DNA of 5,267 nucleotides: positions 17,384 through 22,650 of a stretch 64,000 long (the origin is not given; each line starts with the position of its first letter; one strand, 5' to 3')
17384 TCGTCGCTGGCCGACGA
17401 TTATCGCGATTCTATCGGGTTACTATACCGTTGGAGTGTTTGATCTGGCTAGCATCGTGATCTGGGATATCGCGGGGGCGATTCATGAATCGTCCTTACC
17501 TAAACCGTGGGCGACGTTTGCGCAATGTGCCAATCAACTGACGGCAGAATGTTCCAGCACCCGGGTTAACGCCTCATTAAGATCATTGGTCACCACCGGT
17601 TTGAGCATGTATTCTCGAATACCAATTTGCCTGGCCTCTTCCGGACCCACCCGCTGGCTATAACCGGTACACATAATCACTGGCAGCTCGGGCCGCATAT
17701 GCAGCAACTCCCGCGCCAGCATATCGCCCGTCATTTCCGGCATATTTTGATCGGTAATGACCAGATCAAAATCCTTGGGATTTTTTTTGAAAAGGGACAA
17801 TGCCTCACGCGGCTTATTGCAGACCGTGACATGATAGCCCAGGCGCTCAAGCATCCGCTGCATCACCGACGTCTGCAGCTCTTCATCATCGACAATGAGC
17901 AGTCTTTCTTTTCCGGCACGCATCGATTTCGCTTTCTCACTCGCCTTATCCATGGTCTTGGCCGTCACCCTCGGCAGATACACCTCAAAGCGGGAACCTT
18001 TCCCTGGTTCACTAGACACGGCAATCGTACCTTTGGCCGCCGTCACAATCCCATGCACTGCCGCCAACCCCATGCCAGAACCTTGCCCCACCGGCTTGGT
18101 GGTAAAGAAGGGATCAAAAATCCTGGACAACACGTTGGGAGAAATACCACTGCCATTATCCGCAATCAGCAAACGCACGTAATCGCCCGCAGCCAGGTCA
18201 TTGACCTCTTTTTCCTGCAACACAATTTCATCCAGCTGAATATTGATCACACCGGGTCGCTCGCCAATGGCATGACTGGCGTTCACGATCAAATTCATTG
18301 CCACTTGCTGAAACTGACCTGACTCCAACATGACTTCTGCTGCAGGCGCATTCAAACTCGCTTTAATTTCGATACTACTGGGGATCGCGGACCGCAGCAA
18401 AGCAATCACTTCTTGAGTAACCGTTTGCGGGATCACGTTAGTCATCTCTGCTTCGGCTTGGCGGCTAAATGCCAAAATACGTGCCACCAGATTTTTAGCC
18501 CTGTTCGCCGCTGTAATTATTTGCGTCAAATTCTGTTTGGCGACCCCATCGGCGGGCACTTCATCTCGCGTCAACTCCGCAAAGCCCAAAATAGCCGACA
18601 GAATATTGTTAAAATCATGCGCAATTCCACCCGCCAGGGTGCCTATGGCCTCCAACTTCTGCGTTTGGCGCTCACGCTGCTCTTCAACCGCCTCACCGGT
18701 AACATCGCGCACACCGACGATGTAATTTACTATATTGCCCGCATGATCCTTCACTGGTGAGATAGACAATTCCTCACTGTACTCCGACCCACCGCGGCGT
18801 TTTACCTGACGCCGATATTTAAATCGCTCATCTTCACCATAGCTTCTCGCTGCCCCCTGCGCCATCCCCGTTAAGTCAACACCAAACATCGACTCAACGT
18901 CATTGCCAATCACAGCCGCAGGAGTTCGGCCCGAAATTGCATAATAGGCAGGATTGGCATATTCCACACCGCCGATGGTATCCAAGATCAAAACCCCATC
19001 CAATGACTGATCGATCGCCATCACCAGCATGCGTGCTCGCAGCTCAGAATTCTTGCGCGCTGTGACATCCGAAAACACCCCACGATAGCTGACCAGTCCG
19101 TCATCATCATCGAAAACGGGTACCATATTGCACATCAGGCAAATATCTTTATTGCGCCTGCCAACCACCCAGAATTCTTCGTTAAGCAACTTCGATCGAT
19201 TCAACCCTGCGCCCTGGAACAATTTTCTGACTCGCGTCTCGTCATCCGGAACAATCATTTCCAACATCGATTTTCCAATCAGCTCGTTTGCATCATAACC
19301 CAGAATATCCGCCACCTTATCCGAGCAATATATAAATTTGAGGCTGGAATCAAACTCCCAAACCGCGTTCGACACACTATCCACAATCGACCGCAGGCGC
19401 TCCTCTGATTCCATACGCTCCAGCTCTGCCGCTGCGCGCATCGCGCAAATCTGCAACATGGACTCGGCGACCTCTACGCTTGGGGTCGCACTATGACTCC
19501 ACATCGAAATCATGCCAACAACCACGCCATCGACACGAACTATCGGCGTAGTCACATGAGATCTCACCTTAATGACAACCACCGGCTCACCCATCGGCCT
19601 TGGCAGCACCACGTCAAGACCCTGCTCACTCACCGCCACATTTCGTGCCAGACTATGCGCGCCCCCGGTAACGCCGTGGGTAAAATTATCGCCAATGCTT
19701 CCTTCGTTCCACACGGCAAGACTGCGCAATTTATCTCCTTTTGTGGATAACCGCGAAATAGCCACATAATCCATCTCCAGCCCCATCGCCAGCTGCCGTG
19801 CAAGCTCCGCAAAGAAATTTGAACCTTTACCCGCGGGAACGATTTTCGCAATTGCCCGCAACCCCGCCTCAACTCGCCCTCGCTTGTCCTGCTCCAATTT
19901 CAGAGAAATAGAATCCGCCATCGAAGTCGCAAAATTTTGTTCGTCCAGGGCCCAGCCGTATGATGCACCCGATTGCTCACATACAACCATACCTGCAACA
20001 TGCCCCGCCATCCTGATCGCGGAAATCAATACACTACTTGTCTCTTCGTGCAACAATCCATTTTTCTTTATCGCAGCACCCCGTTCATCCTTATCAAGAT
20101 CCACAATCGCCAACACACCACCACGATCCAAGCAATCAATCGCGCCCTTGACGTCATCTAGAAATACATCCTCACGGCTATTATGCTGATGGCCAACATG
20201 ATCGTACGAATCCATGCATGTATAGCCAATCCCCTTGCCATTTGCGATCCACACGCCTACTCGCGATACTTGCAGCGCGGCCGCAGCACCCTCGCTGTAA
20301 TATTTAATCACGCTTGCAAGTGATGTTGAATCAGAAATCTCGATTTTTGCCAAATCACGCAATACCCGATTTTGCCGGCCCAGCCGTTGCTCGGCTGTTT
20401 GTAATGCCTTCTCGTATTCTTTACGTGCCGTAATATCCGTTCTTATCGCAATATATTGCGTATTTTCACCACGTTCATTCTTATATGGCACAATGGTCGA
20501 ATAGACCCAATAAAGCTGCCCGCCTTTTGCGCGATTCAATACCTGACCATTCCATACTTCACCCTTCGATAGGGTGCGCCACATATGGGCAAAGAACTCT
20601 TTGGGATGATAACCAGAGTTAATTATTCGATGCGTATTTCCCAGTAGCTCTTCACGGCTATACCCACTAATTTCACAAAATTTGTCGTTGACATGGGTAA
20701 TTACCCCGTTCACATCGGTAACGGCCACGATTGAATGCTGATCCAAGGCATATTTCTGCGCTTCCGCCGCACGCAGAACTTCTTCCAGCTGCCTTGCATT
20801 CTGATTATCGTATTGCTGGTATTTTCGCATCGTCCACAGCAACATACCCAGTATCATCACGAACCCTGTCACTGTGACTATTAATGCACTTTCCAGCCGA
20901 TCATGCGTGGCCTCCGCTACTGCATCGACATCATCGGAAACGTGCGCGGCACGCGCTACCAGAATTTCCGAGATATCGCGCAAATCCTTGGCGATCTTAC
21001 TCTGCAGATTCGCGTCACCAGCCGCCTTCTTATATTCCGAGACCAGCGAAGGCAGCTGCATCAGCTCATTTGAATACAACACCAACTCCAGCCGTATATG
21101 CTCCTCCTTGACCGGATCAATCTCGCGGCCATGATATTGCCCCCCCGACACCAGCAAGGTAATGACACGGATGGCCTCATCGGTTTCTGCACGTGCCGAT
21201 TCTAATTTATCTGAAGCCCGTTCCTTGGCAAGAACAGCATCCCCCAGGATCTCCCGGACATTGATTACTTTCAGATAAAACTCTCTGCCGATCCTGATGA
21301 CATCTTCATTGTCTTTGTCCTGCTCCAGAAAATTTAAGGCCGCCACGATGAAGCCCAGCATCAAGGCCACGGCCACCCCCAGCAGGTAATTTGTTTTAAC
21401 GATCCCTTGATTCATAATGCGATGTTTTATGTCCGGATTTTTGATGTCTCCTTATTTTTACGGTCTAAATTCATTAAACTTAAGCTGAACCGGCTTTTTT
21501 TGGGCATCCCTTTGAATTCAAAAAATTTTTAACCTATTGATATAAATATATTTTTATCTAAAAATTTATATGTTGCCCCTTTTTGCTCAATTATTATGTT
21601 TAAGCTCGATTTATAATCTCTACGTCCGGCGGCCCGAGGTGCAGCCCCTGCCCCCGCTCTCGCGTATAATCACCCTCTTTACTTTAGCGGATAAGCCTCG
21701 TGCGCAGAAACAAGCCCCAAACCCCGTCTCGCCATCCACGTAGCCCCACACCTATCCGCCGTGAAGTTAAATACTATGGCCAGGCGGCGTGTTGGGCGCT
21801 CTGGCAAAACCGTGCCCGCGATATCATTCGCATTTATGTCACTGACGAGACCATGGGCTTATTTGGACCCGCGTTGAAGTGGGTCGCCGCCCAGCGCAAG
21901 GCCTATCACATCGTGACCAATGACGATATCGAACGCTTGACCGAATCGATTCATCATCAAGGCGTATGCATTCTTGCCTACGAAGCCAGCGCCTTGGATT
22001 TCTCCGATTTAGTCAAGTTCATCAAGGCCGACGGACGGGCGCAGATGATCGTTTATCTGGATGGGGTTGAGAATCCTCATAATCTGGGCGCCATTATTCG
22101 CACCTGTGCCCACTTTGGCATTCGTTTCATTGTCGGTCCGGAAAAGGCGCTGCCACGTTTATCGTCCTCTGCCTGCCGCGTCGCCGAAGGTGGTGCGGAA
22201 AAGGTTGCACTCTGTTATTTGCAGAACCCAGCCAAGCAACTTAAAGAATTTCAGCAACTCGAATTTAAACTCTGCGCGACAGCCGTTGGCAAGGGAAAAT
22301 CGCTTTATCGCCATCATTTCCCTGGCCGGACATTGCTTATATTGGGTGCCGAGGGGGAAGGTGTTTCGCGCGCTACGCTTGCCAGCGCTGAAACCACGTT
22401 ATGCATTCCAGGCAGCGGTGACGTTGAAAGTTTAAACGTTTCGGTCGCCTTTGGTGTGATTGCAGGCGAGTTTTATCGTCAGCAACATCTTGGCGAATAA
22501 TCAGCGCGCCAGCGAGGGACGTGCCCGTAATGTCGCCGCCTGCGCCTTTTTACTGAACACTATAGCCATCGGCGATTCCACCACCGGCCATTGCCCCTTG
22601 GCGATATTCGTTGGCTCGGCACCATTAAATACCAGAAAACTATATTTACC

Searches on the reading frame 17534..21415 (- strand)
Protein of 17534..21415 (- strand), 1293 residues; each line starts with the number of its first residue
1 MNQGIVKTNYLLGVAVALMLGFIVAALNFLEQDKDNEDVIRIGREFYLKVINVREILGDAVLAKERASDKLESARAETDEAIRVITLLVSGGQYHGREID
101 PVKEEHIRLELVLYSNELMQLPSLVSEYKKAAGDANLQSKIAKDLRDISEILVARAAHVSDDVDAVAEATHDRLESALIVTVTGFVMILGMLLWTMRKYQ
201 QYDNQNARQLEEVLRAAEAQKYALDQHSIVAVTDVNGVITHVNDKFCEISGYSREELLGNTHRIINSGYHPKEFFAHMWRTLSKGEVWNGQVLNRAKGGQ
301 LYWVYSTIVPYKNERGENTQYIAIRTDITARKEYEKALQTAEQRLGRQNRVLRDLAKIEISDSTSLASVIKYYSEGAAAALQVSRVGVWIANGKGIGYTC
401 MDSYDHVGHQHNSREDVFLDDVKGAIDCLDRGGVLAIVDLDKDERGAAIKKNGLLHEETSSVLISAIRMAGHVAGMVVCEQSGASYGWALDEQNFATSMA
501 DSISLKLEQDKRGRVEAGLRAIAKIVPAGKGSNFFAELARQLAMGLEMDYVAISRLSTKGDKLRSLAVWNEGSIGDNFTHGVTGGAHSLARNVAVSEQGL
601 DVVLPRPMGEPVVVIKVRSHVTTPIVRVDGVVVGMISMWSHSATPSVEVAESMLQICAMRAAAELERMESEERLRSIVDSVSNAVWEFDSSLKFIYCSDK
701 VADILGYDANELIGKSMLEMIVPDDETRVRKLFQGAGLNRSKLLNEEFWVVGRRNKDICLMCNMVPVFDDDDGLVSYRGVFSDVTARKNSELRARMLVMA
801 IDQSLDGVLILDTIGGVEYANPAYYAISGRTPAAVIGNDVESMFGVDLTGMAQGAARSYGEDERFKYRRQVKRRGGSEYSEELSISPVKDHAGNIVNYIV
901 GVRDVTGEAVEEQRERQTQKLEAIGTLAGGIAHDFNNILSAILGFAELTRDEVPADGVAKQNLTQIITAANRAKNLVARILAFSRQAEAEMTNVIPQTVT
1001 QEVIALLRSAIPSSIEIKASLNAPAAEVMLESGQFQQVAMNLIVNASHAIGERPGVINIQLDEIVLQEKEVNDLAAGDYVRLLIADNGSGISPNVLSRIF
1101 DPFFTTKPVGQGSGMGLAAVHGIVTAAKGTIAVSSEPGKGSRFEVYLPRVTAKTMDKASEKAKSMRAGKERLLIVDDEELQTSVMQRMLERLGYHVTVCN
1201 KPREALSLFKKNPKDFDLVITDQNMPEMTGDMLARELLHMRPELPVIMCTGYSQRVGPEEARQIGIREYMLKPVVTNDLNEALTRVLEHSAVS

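Call 82: search_protein_families(library=pfam, proteins=[window:17534-21415:-], max_evalue=0.00001)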
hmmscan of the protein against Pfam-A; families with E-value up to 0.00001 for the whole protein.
window:17534-21415:- (1293 aa): 9 families
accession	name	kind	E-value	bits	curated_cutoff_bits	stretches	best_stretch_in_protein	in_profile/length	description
PF13426.13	PAS_9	-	6.7e-42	142.4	27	3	230-330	4-103/103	PAS domain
PF00989.32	PAS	-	5.6e-32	110.5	22.6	2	672-784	1-113/113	PAS fold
PF08448.16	PAS_4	-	1.3e-30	106.3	23.1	3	229-333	7-110/110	PAS fold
PF08447.18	PAS_3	-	3.6e-27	94.9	25.6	2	240-324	2-88/89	PAS fold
PF00072.30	Response_reg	-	1.2e-22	80.7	30.2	1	1173-1283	2-110/111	Response regulator receiver domain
PF13188.13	PAS_8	-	1.1e-20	73.2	21.8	1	672-728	1-56/65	PAS domain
PF02518.31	HATPase_c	-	1.2e-19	71.2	26.4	1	1034-1149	5-109/111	Histidine kinase-, DNA gyrase B-, and HSP90-like ATPase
PF00512.31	HisKA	-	6e-11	42.7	26.9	1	925-986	3-63/66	His Kinase A (phospho-acceptor) domain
PF01590.32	GAF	-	2.7e-10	41.3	22.4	0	377-505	13-131/133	GAF domain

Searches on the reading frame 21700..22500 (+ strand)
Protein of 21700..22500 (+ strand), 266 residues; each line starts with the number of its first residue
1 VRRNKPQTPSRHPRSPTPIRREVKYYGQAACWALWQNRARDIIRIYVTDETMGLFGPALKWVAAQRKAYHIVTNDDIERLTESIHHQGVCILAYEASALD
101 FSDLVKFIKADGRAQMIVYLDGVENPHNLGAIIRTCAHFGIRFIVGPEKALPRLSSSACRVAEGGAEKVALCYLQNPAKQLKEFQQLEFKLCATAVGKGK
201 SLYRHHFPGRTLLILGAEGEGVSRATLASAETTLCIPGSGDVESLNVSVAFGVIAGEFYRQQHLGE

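Call 82: search_protein_families(library=pfam, proteins=[window:21700-22500:+], max_evalue=0.00001)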
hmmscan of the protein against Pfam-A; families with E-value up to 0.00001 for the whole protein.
window:21700-22500:+ (266 aa): 2 families
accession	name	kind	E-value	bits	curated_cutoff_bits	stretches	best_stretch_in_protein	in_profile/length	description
PF00588.24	SpoU_methylase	-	1e-34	120.1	29.7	1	116-254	2-140/142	SpoU rRNA Methylase family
PF08032.17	SpoU_sub_bind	-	4.3e-09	37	22.8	1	26-92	3-69/76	RNA 2'-O ribose methyltransferase substrate binding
